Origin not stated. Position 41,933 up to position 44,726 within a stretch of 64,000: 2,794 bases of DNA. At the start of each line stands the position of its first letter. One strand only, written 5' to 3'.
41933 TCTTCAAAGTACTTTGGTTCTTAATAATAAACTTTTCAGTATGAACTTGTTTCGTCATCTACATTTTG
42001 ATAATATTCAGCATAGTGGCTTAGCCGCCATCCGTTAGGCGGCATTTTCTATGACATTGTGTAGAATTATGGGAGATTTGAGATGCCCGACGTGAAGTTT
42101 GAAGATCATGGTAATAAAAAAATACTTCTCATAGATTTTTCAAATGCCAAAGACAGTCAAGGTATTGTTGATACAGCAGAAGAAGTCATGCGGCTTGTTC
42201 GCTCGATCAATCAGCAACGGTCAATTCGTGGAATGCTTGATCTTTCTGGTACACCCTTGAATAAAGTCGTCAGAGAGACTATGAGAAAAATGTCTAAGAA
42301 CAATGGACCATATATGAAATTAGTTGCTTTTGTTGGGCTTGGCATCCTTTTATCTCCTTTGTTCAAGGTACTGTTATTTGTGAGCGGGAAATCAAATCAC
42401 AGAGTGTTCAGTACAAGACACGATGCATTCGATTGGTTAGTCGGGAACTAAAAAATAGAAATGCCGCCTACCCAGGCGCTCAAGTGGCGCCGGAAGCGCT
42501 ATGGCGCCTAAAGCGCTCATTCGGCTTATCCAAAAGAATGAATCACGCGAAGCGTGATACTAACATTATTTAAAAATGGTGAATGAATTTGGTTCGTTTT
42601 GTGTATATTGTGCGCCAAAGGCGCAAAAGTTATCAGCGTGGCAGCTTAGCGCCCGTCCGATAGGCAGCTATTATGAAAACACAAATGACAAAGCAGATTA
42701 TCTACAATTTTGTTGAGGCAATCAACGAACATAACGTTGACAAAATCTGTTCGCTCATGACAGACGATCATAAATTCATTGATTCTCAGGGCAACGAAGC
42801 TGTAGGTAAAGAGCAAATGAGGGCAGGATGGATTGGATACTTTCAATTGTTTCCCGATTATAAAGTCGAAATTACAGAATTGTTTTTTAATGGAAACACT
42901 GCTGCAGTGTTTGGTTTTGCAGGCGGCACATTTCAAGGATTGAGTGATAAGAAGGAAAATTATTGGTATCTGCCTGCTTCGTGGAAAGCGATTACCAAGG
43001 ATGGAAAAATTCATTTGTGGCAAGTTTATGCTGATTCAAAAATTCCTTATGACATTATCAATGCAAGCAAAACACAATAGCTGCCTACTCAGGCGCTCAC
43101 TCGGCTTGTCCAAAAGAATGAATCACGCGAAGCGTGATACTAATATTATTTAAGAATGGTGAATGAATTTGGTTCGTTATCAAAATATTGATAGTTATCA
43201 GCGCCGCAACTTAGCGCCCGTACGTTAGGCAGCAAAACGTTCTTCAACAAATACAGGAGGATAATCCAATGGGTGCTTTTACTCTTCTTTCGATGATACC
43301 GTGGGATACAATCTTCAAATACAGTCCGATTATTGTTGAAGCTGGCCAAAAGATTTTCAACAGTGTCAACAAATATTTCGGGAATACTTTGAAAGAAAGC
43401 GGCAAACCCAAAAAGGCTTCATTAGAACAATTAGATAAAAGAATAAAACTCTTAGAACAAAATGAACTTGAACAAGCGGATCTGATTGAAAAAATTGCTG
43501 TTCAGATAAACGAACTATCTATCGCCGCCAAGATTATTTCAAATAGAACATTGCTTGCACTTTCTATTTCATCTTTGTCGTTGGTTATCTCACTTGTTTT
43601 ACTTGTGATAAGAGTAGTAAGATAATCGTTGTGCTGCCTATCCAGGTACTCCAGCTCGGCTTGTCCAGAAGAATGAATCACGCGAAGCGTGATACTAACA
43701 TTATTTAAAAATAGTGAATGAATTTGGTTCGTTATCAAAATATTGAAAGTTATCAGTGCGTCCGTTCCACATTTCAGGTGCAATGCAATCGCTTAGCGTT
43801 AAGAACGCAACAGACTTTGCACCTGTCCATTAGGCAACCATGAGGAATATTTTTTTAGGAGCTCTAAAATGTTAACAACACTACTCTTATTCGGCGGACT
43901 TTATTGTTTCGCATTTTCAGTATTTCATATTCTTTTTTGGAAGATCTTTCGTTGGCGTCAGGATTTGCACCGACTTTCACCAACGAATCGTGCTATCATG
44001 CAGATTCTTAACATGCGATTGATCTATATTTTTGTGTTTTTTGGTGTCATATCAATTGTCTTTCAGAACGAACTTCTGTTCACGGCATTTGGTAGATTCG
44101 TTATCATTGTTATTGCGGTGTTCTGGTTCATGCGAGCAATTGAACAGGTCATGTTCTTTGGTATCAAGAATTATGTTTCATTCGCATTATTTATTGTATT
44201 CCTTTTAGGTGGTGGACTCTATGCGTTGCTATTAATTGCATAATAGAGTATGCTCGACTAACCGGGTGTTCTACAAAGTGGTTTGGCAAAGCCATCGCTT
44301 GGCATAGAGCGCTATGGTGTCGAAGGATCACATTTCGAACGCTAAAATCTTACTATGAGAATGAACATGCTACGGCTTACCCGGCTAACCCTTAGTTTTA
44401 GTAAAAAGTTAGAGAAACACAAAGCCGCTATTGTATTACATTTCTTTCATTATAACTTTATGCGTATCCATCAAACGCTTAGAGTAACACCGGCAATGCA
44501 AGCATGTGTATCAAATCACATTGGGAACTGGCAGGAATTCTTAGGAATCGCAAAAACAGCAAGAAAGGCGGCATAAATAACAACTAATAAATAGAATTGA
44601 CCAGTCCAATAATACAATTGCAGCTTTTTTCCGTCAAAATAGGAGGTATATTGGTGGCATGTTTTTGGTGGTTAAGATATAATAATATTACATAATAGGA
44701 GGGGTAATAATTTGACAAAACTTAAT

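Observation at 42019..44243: attC-like cluster 2: four co-oriented small ORFs each followed by a 148-200 bp attC-like site (CALIN-type cassette array)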

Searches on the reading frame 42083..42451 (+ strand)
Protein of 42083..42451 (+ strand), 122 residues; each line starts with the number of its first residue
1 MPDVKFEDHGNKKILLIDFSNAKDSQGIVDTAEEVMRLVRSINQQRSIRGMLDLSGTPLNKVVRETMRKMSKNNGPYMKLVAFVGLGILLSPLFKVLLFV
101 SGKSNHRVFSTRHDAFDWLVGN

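Call 16: search_protein_families(library=pfam, proteins=[window:42083-42451:+], max_evalue=0.01)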
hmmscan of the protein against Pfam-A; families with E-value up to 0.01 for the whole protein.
window:42083-42451:+ (122 aa): 0 families

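Call 28: search_protein_families(library=ncbifam, proteins=[window:42083-42451:+], max_evalue=0.01)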
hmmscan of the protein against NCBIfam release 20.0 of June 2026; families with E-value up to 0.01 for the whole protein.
window:42083-42451:+ (122 aa): 0 families

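Call 63: search_protein_families(library=pfam, proteins=[window:42083-42451:+], max_evalue=5)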
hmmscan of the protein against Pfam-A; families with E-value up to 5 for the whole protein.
window:42083-42451:+ (122 aa): 1 family
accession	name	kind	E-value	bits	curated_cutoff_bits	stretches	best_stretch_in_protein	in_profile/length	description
PF11995.13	DUF3490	-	0.19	11.9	25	1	19-56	121-158/161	Domain of unknown function (DUF3490)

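Call 64: search_protein_families(library=padloc, proteins=[window:42083-42451:+], max_evalue=0.01)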
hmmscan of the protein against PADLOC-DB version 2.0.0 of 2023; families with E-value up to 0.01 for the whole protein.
window:42083-42451:+ (122 aa): 0 families

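Call 75: search_solved_structures(query=window:42083-42448:+, max_evalue=1)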
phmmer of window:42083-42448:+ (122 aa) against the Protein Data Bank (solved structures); distinct sequences matched with E-value up to 1: 0.

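Call 82: predict_structure(protein=window:42083-42448:+)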
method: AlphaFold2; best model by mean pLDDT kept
length: 122 residues; sequences in the alignment: 1
mean_pLDDT: 50.7   pTM: 0.22
mean pLDDT of the five models: 50.7, 39.5, 39.5, 38.2, 32.3
residues with pLDDT >= 90: 0; 70-90: 1; 50-70: 68; < 50: 53
segments of 3 or more residues with pLDDT < 50: 23-28, 45-56, 58-60, 99-111, 114-116
pLDDT, mean of each block of 10 residues (from residue 1): 59 55 46 53 47 47 54 51 54 53 40 50 40
secondary structure, 60 per line:
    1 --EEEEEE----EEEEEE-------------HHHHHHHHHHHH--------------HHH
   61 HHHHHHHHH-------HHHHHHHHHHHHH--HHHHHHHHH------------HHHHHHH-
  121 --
elements in order: E3-8 E13-18 H32-43 H58-69 H77-89 H92-100 H113-119

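Call 86: search_protein_representatives(protein=window:42083-42448:+)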
Query: 122 residues. Proteins with E-value up to 0.001 (for the whole library): 189; up to 1e-10: 24; up to 1e-30: 1. The best 150 are listed.
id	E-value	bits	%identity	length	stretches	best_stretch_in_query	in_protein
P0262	4.9e-43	162.1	63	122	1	1-122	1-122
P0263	2.0e-24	102.1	39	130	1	1-120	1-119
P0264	2.3e-22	95.4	39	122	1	3-120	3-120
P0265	1.1e-19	86.8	40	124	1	4-120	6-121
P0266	4.1e-19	85.0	39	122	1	2-120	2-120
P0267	4.1e-19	85.0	36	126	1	2-120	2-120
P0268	1.1e-18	83.6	37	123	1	1-121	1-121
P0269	2.1e-18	82.7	38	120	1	2-120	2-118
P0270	6.2e-18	81.2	38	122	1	5-119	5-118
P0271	1.5e-17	79.9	55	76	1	1-75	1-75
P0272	1.9e-17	79.6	39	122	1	1-119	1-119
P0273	1.9e-14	70.0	33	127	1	8-119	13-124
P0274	1.9e-14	69.9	35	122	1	1-121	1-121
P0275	2.2e-14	69.7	58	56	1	67-121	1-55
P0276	2.7e-14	69.5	38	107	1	16-121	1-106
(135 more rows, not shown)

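Call 88: search_protein_families(library=pfam, alignment_id=A2, max_evalue=0.01)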
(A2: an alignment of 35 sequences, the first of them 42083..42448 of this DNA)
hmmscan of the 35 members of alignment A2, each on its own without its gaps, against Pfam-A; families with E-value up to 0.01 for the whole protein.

A. member 1, window:42083-42448:+ (122 aa): 0 families

B. families by the number of members that match (of 35 scanned): 3 families
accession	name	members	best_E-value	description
PF11964.13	SpoIIAA-like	12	3.5e-06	SpoIIAA-like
PF25056.1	DUF7793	8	3.2e-06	Domain of unknown function (DUF7793)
PF07895.16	DUF1673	1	0.0072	Protein of unknown function (DUF1673)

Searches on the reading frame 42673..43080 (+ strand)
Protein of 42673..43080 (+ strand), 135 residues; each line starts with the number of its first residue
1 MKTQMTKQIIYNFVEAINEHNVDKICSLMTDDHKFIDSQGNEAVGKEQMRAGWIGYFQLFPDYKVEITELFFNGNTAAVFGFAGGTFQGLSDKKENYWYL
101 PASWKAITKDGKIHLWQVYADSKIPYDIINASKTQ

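Call 16: search_protein_families(library=pfam, proteins=[window:42673-43080:+], max_evalue=0.01)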
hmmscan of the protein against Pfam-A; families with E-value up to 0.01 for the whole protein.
window:42673-43080:+ (135 aa): 4 families
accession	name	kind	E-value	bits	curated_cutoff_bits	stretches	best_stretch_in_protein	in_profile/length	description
PF12680.13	SnoaL_2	-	7.3e-15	55.9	27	1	12-113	3-99/102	SnoaL-like domain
PF07366.18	SnoaL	-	3.7e-09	36.9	28.4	1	11-89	4-83/126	SnoaL-like polyketide cyclase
PF13474.12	SnoaL_3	-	4.5e-06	27.5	22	1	8-70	3-66/121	SnoaL-like domain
PF14534.12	DUF4440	-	1.3e-05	26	25.2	1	11-89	6-83/107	Domain of unknown function (DUF4440)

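Call 35: find_encoding_contigs(protein=window:42673-43077:+, flank=10000, max_places=6)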
Protein window:42673-43077:+ (135 aa): 24 contigs read that carry it; 5 places shown.
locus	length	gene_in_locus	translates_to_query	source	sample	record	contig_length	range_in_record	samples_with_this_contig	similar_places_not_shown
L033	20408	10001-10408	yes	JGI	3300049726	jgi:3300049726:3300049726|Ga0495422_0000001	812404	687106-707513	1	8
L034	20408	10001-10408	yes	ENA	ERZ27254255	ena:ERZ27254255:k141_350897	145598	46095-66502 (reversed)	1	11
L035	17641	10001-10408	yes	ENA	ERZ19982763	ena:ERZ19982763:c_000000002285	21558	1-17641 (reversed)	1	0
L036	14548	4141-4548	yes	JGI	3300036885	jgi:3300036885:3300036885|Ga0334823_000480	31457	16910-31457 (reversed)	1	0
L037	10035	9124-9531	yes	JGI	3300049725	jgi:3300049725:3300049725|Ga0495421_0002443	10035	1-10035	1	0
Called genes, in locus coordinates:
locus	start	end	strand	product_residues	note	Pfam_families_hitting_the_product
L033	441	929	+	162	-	PF00583:Acetyltransf_1, PF13673:Acetyltransf_10, PF13508:Acetyltransf_7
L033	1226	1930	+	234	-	-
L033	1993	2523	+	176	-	PF05163:DinB (weak), PF12867:DinB_2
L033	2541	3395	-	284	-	PF04909:Amidohydro_2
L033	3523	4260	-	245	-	PF01209:Ubie_methyltran, PF13489:Methyltransf_23, PF06325:PrmA (weak), PF13847:Methyltransf_31, PF08241:Methyltransf_11, PF08242:Methyltransf_12, PF13649:Methyltransf_25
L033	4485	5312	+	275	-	PF01026:TatD_DNase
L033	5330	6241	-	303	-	PF16119:DUF4835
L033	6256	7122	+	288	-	-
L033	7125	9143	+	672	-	PF12836:HHH_3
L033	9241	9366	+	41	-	-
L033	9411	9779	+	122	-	-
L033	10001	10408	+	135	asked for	PF07366:SnoaL, PF13474:SnoaL_3 (weak), PF14534:DUF4440 (weak), PF12680:SnoaL_2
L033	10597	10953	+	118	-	-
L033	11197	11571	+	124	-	-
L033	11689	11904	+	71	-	-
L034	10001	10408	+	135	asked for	PF07366:SnoaL, PF13474:SnoaL_3 (weak), PF14534:DUF4440 (weak), PF12680:SnoaL_2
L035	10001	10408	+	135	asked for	PF07366:SnoaL, PF13474:SnoaL_3 (weak), PF14534:DUF4440 (weak), PF12680:SnoaL_2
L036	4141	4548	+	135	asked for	PF07366:SnoaL, PF13474:SnoaL_3 (weak), PF14534:DUF4440 (weak), PF12680:SnoaL_2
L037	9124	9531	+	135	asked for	PF07366:SnoaL, PF13474:SnoaL_3 (weak), PF14534:DUF4440 (weak), PF12680:SnoaL_2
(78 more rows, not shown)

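Call 64: search_protein_families(library=padloc, proteins=[window:42673-43080:+], max_evalue=0.01)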
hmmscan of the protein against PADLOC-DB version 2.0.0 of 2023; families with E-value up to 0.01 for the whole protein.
window:42673-43080:+ (135 aa): 1 family
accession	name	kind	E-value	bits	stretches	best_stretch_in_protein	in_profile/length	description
PDLC04102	HerA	-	0.0041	13.5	1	10-84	115-185/654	-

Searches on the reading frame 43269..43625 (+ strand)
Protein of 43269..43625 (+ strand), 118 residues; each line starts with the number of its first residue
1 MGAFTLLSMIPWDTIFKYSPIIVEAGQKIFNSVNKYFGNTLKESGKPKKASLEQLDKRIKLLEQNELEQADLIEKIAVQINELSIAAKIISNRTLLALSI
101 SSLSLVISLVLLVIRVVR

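Call 16: search_protein_families(library=pfam, proteins=[window:43269-43625:+], max_evalue=0.01)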
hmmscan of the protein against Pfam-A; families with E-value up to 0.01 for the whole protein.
window:43269-43625:+ (118 aa): 1 family
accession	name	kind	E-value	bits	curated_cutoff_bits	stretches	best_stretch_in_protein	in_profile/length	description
PF21241.2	UvsW_N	-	0.0099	16.7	25.3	0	17-81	8-72/81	DNA helicase UvsW, N-terminal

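Call 28: search_protein_families(library=ncbifam, proteins=[window:43269-43625:+], max_evalue=0.01)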
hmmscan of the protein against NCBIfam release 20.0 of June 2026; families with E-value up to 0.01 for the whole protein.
window:43269-43625:+ (118 aa): 0 families

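Call 63: search_protein_families(library=pfam, proteins=[window:43269-43625:+], max_evalue=5)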
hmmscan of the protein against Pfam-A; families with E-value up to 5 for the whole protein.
window:43269-43625:+ (118 aa): 2 families
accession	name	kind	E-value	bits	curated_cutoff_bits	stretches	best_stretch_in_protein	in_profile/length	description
PF21241.2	UvsW_N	-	0.0099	16.7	25.3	1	17-81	8-72/81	DNA helicase UvsW, N-terminal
PF10228.14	HPF1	-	0.017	15.2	27.1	1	18-67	73-126/251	Histone PARylation factor 1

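Call 64: search_protein_families(library=padloc, proteins=[window:43269-43625:+], max_evalue=0.01)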
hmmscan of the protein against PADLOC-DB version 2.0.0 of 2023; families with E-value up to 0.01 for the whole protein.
window:43269-43625:+ (118 aa): 1 family
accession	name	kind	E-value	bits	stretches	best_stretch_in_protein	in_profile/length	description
PDLC00608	ZorB1|ZorB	-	0.008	13.5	1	53-103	48-98/243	MotB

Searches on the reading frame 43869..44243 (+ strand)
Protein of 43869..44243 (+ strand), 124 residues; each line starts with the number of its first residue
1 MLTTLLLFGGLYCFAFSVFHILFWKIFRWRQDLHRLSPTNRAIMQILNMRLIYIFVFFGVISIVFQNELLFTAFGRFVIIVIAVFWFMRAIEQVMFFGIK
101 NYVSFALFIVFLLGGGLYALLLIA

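Call 16: search_protein_families(library=pfam, proteins=[window:43869-44243:+], max_evalue=0.01)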
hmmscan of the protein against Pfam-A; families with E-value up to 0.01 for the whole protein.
window:43869-44243:+ (124 aa): 0 families

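Call 28: search_protein_families(library=ncbifam, proteins=[window:43869-44243:+], max_evalue=0.01)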
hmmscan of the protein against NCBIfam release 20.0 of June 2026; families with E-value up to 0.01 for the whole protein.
window:43869-44243:+ (124 aa): 0 families

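Call 52: find_homologous_proteins(query=window:43869-44240:+, max_evalue=0.001)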
Query window:43869-44240:+ (124 aa): 21 proteins with E <= 0.001 among 35 candidates.
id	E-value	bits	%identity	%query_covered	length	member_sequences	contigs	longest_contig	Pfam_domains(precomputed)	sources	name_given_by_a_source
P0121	1.5e-69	250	100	100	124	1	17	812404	-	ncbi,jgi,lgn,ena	jgi:hypothetical protein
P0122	6.9e-54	200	75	98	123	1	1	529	-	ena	-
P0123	4.4e-52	194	72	98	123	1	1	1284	-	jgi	jgi:hypothetical protein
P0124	1.2e-48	183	66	99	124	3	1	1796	-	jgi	jgi:hypothetical protein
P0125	2.9e-46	175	64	99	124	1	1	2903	-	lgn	-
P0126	4.7e-41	158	68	81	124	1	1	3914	-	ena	-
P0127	2.3e-40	156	60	98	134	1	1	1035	-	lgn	-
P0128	4.9e-35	139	54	99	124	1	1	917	-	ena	-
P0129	8.5e-35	138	58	95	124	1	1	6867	-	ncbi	-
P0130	2.5e-34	136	57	95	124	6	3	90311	-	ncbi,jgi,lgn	jgi:hypothetical protein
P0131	5.3e-34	135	61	95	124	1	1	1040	-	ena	-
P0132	5.4e-34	135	57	95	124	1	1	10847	-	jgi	jgi:hypothetical protein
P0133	7.1e-34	135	58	95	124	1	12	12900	-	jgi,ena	-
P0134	1.4e-33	134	57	95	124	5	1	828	-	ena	-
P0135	1.9e-33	134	61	83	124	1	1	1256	-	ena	-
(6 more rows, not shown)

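Call 53: find_encoding_contigs(protein=P0130, flank=5000, max_places=2)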
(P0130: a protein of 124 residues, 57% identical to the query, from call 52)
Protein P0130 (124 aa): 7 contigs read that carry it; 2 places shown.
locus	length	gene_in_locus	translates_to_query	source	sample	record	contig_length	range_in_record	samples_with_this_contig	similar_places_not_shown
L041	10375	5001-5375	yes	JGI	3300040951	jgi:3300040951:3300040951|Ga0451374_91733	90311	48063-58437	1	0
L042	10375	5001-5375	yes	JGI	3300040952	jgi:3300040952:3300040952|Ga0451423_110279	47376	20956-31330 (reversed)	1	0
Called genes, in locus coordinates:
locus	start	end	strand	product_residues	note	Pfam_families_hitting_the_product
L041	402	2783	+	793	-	-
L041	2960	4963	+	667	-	PF13229:Beta_helix (faint), PF13585:CHU_C (weak), PF13860:FlgD_ig, PF18962:Por_Secre_tail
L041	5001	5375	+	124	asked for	-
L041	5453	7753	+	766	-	PF08757:CotH, PF00932:LTD, PF13860:FlgD_ig, PF18962:Por_Secre_tail (weak)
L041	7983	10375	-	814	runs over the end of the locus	PF01972:SDH_protease (faint), PF01343:Peptidase_S49, PF00378:ECH_1 (faint), PF01343:Peptidase_S49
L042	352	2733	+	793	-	-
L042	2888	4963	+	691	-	PF13229:Beta_helix (faint), PF13585:CHU_C (weak), PF13860:FlgD_ig, PF18962:Por_Secre_tail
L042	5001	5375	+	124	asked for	-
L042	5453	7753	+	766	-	PF08757:CotH, PF00932:LTD, PF13860:FlgD_ig, PF18962:Por_Secre_tail (weak)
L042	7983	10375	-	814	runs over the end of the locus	PF01972:SDH_protease (faint), PF01343:Peptidase_S49, PF00378:ECH_1 (faint), PF01343:Peptidase_S49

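Call 54: find_encoding_contigs(protein=P0126, flank=4000, max_places=1)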
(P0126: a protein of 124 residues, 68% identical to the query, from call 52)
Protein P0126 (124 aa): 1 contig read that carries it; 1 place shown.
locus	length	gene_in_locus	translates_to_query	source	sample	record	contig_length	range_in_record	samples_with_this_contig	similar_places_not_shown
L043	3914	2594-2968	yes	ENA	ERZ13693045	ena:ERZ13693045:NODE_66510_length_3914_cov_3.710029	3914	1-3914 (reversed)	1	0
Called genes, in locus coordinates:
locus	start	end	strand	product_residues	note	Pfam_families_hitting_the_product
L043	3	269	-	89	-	?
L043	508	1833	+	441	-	PF01555:N6_N4_Mtase (weak)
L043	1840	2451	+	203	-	PF09517:RE_Eco29kI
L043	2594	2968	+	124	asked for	-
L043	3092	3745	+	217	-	PF06888:Put_Phosphatase, PF12710:HAD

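Call 55: find_encoding_contigs(protein=P0125, flank=4000, max_places=1)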
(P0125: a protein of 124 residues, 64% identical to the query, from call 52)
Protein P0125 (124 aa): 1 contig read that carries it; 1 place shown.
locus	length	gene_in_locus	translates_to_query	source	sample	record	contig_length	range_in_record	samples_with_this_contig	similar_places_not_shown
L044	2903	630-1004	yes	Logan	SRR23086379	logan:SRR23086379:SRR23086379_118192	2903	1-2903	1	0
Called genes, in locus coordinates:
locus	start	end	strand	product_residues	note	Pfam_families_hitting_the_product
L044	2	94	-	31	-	?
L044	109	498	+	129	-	PF00903:Glyoxalase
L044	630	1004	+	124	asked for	-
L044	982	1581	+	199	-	PF01980:TrmO_N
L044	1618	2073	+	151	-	-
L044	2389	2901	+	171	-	?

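Call 63: search_protein_families(library=pfam, proteins=[window:43869-44243:+], max_evalue=5)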
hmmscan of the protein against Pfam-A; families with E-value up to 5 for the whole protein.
window:43869-44243:+ (124 aa): 2 families
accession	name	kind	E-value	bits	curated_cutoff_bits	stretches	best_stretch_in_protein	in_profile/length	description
PF01794.25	Ferric_reduct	-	0.012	16.2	28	1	10-96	41-117/121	Ferric reductase like transmembrane component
PF13829.11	DUF4191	-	0.098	12.5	30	1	40-100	22-82/219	Domain of unknown function (DUF4191)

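Call 64: search_protein_families(library=padloc, proteins=[window:43869-44243:+], max_evalue=0.01)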
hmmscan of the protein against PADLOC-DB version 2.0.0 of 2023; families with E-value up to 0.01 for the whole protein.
window:43869-44243:+ (124 aa): 0 families

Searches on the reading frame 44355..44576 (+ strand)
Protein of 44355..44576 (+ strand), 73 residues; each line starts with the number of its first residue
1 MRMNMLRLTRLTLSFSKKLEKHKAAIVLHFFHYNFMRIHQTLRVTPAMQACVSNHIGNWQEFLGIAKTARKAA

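Call 16: search_protein_families(library=pfam, proteins=[window:44355-44576:+], max_evalue=0.01)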
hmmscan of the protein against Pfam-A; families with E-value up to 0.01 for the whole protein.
window:44355-44576:+ (73 aa): 0 families

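Call 28: search_protein_families(library=ncbifam, proteins=[window:44355-44576:+], max_evalue=0.01)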
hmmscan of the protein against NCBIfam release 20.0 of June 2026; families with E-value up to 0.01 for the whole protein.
window:44355-44576:+ (73 aa): 0 families

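Call 63: search_protein_families(library=pfam, proteins=[window:44355-44576:+], max_evalue=5)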
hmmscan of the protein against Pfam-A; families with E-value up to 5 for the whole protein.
window:44355-44576:+ (73 aa): 1 family
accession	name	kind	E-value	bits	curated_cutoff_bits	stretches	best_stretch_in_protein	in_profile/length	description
PF03400.19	DDE_Tnp_IS1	-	0.12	13.2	24.1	1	2-30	97-124/131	IS1 transposase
